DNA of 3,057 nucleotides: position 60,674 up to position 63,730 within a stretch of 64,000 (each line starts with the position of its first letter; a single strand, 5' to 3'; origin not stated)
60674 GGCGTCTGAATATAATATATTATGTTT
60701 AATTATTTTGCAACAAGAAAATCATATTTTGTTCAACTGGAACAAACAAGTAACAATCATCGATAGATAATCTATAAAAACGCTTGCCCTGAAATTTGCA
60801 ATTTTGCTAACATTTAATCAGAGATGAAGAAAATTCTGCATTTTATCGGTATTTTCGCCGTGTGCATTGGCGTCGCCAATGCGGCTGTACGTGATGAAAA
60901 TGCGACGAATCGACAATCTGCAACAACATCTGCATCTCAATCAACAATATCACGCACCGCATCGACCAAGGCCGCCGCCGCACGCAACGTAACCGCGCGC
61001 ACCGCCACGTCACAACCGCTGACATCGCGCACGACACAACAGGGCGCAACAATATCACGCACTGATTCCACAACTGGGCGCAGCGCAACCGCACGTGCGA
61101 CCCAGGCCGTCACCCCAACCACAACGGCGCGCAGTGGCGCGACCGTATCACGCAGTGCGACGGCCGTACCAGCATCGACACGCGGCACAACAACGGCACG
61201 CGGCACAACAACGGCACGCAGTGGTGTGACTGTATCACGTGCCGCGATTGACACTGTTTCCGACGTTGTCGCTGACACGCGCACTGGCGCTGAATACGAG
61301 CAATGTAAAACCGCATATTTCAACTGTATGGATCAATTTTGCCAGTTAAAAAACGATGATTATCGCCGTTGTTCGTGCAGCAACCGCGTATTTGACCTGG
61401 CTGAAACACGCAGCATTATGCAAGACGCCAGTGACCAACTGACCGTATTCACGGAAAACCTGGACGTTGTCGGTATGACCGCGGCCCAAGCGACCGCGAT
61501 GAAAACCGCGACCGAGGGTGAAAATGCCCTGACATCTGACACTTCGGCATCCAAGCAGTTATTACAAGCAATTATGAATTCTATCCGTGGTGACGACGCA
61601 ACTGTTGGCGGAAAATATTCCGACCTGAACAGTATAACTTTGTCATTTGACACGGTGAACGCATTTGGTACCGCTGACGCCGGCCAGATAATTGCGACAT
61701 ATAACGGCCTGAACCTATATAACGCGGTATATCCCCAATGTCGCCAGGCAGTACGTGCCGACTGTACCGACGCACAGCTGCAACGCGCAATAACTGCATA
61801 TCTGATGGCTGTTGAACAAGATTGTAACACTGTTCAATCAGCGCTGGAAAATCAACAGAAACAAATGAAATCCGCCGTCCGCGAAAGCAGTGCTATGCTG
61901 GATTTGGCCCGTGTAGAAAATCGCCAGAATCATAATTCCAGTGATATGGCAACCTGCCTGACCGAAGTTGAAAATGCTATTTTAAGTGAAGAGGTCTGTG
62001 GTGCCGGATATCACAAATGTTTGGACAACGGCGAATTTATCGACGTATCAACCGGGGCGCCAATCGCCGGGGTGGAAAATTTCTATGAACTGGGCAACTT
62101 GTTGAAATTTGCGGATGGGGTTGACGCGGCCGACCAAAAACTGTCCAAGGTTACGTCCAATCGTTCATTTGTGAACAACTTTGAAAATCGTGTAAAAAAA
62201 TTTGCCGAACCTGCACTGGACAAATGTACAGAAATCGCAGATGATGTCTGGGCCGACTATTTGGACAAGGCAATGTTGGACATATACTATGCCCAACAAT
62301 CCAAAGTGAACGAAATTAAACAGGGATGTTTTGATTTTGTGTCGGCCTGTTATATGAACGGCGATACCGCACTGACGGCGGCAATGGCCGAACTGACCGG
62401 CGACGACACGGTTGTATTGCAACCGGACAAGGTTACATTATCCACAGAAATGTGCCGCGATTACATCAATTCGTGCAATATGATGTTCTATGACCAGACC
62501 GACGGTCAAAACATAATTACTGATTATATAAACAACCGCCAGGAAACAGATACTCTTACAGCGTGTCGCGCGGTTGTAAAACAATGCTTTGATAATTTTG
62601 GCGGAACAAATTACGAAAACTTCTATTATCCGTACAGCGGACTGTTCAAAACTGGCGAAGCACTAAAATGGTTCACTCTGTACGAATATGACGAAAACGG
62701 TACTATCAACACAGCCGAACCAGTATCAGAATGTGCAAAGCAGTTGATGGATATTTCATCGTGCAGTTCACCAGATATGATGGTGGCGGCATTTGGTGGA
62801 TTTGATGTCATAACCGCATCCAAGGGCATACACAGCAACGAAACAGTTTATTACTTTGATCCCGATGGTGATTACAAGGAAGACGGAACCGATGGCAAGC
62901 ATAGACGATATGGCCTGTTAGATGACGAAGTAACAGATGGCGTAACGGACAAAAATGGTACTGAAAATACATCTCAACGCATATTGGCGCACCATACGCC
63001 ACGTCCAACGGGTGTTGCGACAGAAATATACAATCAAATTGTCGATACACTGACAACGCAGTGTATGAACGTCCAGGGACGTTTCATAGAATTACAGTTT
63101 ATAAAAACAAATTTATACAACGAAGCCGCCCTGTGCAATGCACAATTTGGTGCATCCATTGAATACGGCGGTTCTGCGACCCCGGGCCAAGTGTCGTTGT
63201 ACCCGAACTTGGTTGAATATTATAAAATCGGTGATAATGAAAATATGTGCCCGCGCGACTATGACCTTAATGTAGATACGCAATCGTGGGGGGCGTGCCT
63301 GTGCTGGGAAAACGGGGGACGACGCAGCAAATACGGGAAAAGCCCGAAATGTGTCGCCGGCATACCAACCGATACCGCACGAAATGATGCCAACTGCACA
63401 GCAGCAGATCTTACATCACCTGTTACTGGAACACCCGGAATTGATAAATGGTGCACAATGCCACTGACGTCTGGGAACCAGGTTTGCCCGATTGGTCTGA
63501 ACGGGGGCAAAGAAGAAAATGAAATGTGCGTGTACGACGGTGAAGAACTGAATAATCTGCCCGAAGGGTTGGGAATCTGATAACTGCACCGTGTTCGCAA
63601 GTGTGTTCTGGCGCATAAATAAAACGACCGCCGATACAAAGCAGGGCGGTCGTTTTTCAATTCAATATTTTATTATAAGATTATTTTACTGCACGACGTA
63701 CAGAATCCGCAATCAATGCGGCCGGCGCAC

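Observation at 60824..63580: Second member of the secreted paralog family, with a tandem 15-nt duplication in the N-terminal low-complexity region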

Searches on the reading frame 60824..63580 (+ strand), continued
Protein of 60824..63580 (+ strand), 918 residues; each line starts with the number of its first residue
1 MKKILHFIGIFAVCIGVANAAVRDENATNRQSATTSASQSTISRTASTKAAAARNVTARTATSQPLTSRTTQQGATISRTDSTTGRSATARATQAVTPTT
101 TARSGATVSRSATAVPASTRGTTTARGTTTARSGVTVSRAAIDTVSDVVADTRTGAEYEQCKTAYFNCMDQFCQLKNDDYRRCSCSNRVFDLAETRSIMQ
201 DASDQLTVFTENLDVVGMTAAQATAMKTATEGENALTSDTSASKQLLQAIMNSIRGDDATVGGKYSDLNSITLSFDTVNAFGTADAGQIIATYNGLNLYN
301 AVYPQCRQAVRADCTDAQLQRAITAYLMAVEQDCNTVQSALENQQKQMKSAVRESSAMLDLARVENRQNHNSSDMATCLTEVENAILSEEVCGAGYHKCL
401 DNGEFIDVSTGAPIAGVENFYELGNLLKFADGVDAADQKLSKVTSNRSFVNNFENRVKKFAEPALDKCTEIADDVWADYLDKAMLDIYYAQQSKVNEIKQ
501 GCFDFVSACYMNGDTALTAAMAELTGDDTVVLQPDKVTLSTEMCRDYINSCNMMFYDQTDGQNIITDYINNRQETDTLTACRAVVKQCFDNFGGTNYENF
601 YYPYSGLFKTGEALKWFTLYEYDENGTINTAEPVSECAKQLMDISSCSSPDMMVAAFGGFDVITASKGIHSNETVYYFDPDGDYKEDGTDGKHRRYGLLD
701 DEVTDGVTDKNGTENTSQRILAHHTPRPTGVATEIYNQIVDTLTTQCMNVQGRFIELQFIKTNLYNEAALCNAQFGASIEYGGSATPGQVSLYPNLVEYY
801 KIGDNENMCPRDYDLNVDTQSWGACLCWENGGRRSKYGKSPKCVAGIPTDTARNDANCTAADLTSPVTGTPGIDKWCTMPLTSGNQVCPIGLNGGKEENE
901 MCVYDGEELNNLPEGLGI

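Call 63: find_encoding_contigs(protein=P0133, flank=1000, max_places=3)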
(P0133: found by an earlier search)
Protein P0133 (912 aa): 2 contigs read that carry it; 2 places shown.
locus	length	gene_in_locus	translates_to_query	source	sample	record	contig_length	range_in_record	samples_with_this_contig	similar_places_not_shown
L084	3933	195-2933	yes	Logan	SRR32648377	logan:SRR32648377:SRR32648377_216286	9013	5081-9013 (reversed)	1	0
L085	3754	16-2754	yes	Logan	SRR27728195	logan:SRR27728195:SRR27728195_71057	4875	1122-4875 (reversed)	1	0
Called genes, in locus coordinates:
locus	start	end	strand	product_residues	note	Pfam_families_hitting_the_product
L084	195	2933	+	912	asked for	-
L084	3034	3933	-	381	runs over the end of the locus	PF02684:LpxB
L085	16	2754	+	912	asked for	-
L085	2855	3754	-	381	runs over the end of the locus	PF02684:LpxB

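Call 64: find_encoding_contigs(protein=P0125, flank=1000, max_places=3)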
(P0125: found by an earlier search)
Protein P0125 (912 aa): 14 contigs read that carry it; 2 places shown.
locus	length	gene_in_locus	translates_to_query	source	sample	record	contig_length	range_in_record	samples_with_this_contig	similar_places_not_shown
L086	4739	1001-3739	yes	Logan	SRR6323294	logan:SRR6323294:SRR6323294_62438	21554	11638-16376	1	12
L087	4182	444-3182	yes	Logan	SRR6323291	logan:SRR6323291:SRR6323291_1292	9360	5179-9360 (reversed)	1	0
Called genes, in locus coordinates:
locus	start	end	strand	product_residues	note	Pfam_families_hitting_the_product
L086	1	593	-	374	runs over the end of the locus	PF00149:Metallophos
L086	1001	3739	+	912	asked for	-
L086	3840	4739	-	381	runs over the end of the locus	PF02684:LpxB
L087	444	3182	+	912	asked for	-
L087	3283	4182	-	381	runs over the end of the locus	PF02684:LpxB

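Call 73: search_solved_structures(query=A3, max_evalue=1)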
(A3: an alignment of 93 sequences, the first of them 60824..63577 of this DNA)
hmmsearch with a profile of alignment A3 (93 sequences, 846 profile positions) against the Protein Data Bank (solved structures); distinct sequences matched with E-value up to 1: 0.

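Call 74: search_protein_families(library=padloc, proteins=[window:60824-63577:+], max_evalue=0.1)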
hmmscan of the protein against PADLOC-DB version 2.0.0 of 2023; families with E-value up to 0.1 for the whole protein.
window:60824-63577:+ (918 aa): 0 families

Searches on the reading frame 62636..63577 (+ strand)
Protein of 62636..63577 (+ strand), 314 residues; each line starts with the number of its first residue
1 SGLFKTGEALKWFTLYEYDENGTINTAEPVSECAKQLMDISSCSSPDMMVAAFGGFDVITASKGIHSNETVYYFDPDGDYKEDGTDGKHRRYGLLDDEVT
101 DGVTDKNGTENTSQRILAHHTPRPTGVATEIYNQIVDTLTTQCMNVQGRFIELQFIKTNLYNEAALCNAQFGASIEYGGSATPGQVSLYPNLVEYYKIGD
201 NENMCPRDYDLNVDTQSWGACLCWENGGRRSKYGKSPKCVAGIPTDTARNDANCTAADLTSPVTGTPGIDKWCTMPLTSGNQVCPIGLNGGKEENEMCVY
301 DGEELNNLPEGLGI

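Call 59: predict_structure(alignment_id=A4)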
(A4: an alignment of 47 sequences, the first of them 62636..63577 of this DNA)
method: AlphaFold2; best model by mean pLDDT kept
length: 314 residues; sequences in the alignment: 47
mean_pLDDT: 71.4   pTM: 0.55
mean pLDDT of the five models: 71.4, 68.0, 67.9, 67.2, 65.3
residues with pLDDT >= 90: 11; 70-90: 198; 50-70: 51; < 50: 54
segments of 3 or more residues with pLDDT < 50: 1-4, 120-154, 209-220
pLDDT, mean of each block of 10 residues (from residue 1): 49 77 82 73 71 75 84 88 77 83 83 76 40 37 36 59 80 72 59 83 72 42 78 83 89 82 82 86 69 78 77 50
secondary structure, 60 per line:
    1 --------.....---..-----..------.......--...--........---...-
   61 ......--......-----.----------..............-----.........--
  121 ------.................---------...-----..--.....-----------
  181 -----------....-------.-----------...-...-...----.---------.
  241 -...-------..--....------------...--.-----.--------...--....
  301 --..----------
elements in order: H9-13 H32-38 H46-53 E57-59 E61-66 E69-74 E91-104 E110-118 H127-143 E165-169 H192-195 E242-244 H256-259 E272-274 E292-294 E297-300
